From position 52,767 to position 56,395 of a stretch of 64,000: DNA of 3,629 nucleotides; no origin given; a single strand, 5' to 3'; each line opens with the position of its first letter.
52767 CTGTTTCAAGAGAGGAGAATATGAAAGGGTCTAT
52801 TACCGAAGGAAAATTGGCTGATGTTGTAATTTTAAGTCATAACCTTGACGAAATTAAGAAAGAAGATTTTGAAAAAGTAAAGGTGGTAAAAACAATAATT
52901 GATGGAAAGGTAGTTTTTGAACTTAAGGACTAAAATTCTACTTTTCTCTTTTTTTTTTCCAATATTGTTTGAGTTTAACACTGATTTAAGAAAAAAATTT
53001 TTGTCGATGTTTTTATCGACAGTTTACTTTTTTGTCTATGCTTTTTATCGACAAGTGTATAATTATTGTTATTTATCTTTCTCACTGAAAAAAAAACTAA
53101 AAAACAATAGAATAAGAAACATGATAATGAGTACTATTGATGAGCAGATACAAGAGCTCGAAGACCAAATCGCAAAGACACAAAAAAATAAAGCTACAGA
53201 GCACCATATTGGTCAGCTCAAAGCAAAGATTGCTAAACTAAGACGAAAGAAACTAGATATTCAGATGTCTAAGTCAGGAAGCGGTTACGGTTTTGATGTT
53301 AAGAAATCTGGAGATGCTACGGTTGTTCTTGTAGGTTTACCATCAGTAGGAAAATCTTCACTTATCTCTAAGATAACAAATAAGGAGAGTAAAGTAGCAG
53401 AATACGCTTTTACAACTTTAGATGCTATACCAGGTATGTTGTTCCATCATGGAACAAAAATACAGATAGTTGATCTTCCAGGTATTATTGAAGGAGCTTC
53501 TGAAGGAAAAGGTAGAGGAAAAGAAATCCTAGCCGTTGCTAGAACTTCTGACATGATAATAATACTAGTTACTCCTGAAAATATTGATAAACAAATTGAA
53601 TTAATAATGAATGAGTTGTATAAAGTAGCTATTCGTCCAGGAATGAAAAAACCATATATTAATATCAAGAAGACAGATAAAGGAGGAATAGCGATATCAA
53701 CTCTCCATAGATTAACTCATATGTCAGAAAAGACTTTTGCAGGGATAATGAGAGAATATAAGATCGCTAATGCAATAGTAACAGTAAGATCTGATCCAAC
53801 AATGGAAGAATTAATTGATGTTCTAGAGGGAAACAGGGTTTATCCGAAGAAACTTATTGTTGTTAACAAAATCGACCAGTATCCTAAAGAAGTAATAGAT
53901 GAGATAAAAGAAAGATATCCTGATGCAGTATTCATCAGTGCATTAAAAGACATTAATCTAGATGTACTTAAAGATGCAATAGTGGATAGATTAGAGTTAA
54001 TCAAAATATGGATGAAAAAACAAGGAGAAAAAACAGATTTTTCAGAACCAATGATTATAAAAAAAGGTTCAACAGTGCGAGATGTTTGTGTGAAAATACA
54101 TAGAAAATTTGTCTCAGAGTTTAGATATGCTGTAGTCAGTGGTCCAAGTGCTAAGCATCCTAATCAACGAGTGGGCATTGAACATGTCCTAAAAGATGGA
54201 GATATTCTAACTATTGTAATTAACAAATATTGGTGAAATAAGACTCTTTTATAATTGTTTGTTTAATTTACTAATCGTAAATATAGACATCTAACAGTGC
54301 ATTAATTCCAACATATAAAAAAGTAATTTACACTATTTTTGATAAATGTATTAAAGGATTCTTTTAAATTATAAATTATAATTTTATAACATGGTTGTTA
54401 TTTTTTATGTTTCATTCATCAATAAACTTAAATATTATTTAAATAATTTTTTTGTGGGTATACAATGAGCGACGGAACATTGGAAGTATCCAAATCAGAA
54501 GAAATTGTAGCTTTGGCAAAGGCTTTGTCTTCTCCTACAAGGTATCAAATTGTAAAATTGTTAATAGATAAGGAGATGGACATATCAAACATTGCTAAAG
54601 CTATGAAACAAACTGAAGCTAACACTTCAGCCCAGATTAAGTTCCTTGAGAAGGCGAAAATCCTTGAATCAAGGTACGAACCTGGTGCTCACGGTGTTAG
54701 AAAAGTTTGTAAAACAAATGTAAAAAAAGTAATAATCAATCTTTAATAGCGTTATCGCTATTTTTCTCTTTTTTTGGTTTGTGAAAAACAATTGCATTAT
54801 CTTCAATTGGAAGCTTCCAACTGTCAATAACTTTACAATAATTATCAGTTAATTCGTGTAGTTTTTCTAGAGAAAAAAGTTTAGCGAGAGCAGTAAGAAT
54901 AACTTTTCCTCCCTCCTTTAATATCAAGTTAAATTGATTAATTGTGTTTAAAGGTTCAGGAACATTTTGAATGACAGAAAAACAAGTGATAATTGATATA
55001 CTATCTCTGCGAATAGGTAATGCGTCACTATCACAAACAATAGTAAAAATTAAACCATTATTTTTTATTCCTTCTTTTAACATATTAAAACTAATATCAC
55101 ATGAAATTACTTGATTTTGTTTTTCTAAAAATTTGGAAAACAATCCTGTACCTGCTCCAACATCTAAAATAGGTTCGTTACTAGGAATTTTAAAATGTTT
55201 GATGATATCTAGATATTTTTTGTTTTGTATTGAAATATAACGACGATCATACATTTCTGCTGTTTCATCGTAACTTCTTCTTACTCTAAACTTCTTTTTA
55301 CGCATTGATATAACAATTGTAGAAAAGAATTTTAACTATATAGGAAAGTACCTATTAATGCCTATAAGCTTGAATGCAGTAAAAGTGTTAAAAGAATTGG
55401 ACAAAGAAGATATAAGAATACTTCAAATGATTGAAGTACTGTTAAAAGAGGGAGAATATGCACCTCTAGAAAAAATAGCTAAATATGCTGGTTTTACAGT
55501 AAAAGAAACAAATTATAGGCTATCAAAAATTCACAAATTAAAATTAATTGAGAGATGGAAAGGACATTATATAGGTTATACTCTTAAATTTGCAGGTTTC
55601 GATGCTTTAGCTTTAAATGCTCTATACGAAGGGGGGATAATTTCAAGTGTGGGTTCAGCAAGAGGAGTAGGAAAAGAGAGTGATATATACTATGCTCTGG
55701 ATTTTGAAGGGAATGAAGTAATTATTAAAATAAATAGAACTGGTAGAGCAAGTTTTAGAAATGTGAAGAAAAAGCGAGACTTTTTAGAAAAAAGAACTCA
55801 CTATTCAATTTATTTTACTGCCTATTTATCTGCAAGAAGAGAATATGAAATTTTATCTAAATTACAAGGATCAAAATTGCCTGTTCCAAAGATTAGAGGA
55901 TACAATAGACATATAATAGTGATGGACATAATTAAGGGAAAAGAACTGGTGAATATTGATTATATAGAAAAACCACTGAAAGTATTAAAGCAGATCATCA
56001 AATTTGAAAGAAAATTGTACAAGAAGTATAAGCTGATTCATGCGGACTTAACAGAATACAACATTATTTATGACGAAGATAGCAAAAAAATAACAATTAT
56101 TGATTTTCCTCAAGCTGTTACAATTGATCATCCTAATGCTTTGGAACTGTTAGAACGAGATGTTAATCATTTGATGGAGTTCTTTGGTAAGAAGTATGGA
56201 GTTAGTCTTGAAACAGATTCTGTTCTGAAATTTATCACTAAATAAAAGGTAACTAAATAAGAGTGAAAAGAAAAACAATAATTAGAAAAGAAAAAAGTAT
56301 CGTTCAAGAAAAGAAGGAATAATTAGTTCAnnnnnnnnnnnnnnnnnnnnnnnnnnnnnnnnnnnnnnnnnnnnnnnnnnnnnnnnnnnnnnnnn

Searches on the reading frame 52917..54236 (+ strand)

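Call 68: search_protein_families(library=pfam, proteins=[window:52917-54236:+], max_evalue=0.001)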
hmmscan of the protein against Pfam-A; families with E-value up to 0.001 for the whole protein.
window:52917-54236:+ (439 aa): 6 families
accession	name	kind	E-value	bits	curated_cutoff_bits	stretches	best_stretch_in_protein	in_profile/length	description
PF16897.10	MMR_HSR1_Xtn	-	2.6e-30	105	35.2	1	255-361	1-106/106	C-terminal region of MMR_HSR1 domain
PF01926.29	MMR_HSR1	-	1.8e-24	86.4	21.9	1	135-247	1-107/113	50S ribosome-binding GTPase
PF02824.27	TGS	-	5.7e-16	58.7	22.2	1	362-434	1-59/60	TGS domain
PF02421.24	FeoB_N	-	3.6e-13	49.8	27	1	135-232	2-100/156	Ferrous iron transport protein B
PF03193.22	RsgA_GTPase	-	6.4e-05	23.3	30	0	53-161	28-135/174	RsgA GTPase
PF04548.22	AIG1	-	0.0007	19.4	27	0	135-220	2-92/212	AIG1 family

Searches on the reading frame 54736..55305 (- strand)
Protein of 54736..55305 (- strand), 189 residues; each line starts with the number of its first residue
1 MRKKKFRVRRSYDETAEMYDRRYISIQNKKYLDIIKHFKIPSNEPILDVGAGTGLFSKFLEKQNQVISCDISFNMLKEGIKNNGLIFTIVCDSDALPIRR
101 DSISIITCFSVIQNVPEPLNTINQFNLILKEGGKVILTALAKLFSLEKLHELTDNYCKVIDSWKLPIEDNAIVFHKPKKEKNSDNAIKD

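Call 68: search_protein_families(library=pfam, proteins=[window:54736-55305:-], max_evalue=0.001)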
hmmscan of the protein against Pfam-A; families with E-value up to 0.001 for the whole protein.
window:54736-55305:- (189 aa): 8 families
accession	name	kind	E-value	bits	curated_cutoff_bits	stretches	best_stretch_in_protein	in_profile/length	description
PF08241.18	Methyltransf_11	-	1.6e-13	51.5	21.2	1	47-137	1-95/95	Methyltransferase domain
PF13489.12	Methyltransf_23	-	1.7e-12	47.8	27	1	29-150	7-127/164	Methyltransferase domain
PF13649.12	Methyltransf_25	-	1.6e-10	42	27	1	46-133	1-97/97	Methyltransferase domain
PF13847.12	Methyltransf_31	-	1.1e-09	38.5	27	1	42-156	3-129/145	Methyltransferase domain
PF01209.24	Ubie_methyltran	-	4.8e-09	36.3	20.1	1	6-143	7-157/233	ubiE/COQ5 methyltransferase family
PF08242.18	Methyltransf_12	-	2.5e-08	35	30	1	47-134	1-97/98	Methyltransferase domain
PF01728.25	FtsJ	-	3.7e-05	24.2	24.1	1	30-88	8-70/181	FtsJ-like methyltransferase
PF05219.18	DREV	-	0.0002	21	26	1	27-138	77-187/265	DREV methyltransferase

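Call 85: search_protein_families(library=ncbifam, proteins=[window:54736-55305:-], max_evalue=0.00001)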
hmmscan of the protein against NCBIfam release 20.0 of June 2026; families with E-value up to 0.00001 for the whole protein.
window:54736-55305:- (189 aa): 15 families
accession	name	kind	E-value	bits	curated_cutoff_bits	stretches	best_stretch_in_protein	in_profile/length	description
TIGR02072.1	BioC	equivalog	8.2e-14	52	184.95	1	23-154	12-148/244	malonyl-ACP O-methyltransferase BioC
NF001241.0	PRK00216.1-2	equivalog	3.4e-13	49.8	327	1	3-142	8-152/231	demethylmenaquinone methyltransferase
NF045667.1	MTase_DVU1556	equivalog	2.4e-12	46.7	155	1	34-140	14-122/213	DVU_1556 family methyltransferase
NF001244.0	PRK00216.1-5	equivalog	9.3e-11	41.5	216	1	4-158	6-173/236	bifunctional demethylmenaquinone methyltransferase/2-methoxy-6-polyprenyl-1,4-benzoquinol methylase UbiE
TIGR01934.1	MenG_MenH_UbiE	subfamily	1.1e-10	41.2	158.35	1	12-158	5-161/223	ubiquinone/menaquinone biosynthesis methyltransferase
NF001240.0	PRK00216.1-1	equivalog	5.1e-09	35.5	378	1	38-157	59-187/251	bifunctional demethylmenaquinone methyltransferase/2-methoxy-6-polyprenyl-1,4-benzoquinol methylase UbiE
NF001243.0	PRK00216.1-4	equivalog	2e-08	33.9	235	1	3-137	4-151/237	demethylmenaquinone methyltransferase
NF004452.0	PRK05785.1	equivalog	9.1e-08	31.8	207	1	3-106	6-114/228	hypothetical protein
NF007610.0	PRK10258.1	equivalog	1.1e-07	31.5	342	1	12-151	13-151/251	malonyl-ACP O-methyltransferase BioC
TIGR02752.1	MenG_heptapren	equivalog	1.4e-07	31.2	419.85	1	4-137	3-149/231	demethylmenaquinone methyltransferase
NF052510.1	methyltran_MpqE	exception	1.6e-07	30.9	335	1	34-143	38-157/234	methyl-plastoquinone biosynthesis methyltransferase MpqE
TIGR01983.1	UbiG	equivalog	7.7e-07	28.6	102.95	1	39-142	46-156/228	bifunctional 2-polyprenyl-6-hydroxyphenol methylase/3-demethylubiquinol 3-O-methyltransferase UbiG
NF041536.1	ArsM_DUF2284_UU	exception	3.1e-06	25.8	575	1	39-140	73-183/459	arsenite methyltransferase/DUF2284 domain selenoprotein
NF011650.0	PRK15068.1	equivalog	5.3e-06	25.5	209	1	29-166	109-254/324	tRNA 5-methoxyuridine(34)/uridine 5-oxyacetic acid(34) synthase CmoB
NF001242.0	PRK00216.1-3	equivalog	9.1e-06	25.2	351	0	39-156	65-193/258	bifunctional demethylmenaquinone methyltransferase/2-methoxy-6-polyprenyl-1,4-benzoquinol methylase UbiE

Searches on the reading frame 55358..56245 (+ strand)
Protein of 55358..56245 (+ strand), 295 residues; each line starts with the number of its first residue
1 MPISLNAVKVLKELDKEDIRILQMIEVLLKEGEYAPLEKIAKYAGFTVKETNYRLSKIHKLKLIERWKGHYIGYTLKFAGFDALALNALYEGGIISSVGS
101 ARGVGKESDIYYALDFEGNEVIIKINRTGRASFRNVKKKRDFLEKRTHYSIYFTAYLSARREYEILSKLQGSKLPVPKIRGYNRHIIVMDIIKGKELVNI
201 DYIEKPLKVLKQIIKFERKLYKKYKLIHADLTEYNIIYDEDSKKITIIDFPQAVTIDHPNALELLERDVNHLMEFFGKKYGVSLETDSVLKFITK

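Call 68: search_protein_families(library=pfam, proteins=[window:55358-56245:+], max_evalue=0.001)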
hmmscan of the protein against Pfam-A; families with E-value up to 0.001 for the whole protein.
window:55358-56245:+ (295 aa): 7 families
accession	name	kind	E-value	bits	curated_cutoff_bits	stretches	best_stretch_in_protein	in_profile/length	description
PF01163.29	RIO1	-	2.1e-49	168.1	22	1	109-287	1-185/187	RIO domain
PF09202.17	Rio2_N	-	4.2e-20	72.3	27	1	11-90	1-80/82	Rio2, N-terminal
PF03109.22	ABC1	-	2.8e-07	30.4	22.9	1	173-261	129-222/244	ABC1 atypical kinase-like domain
PF17667.7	Pkinase_fungal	-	1.1e-06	28.1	24.1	1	136-258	223-344/387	Fungal protein kinase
PF01633.27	Choline_kinase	-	0.00016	21.6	29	1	198-250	139-188/300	Choline/ethanolamine kinase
PF01636.29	APH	-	0.00017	21.9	23.2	0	224-254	168-198/239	Phosphotransferase enzyme family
PF22303.2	OspG_kinase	-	0.00038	20.9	27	1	185-252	63-129/152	Protein kinase OspG, kinase domain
